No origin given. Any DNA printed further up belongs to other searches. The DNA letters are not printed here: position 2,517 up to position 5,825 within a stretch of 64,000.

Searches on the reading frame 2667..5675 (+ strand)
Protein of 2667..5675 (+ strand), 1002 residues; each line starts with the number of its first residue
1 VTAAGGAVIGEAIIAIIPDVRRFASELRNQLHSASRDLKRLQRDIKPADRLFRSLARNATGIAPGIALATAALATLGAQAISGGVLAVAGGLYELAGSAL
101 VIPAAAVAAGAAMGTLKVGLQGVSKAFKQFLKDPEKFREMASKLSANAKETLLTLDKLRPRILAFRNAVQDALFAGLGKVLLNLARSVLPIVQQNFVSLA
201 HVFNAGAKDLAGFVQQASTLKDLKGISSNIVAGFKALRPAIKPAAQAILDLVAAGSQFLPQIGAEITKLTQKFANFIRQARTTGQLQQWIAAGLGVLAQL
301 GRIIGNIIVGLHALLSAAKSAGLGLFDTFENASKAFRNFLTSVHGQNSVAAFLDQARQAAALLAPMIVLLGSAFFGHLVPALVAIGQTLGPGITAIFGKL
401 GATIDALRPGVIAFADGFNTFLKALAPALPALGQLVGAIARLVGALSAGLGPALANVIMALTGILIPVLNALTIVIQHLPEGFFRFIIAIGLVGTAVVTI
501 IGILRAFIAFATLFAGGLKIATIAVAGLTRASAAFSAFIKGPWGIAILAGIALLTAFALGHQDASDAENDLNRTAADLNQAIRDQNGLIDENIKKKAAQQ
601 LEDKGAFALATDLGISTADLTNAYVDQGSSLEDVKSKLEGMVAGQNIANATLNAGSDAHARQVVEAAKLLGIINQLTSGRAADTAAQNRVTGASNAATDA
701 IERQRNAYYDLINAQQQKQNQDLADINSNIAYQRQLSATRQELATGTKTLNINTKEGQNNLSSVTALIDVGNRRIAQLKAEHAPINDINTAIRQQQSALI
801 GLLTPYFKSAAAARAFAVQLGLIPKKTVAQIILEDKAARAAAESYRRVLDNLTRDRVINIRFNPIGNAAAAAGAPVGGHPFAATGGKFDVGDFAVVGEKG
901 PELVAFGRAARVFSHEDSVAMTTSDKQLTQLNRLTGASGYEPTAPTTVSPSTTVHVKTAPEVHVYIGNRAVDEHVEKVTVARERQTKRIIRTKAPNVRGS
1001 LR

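Call 11: search_protein_families(library=phrogs, proteins=[window:2667-5675:+], max_evalue=0.00001)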
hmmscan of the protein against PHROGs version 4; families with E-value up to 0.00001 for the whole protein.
window:2667-5675:+ (1002 aa): 8 families
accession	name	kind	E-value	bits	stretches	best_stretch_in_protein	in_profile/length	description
phrog_6090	-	tail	4e-46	158.3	1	133-502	456-832/1853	tail length tape measure protein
phrog_934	-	tail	1.1e-44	153.4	1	61-734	164-842/1988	tail length tape measure protein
phrog_6435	-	tail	2.9e-41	142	1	28-601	226-780/2090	tail length tape measure protein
phrog_3547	-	tail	1.6e-38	133.3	1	141-765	317-884/1767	tail length tape measure protein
phrog_2337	-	tail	6.7e-34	118.3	1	58-359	164-447/1326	tail length tape measure protein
phrog_305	-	tail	1.9e-30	107.3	1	59-631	141-576/1001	tail length tape measure protein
phrog_4197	-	tail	2.8e-22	79.4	2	136-292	501-663/1783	tail length tape measure protein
phrog_7025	-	tail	6.9e-20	70.7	1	137-644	824-1337/2880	tail length tape measure protein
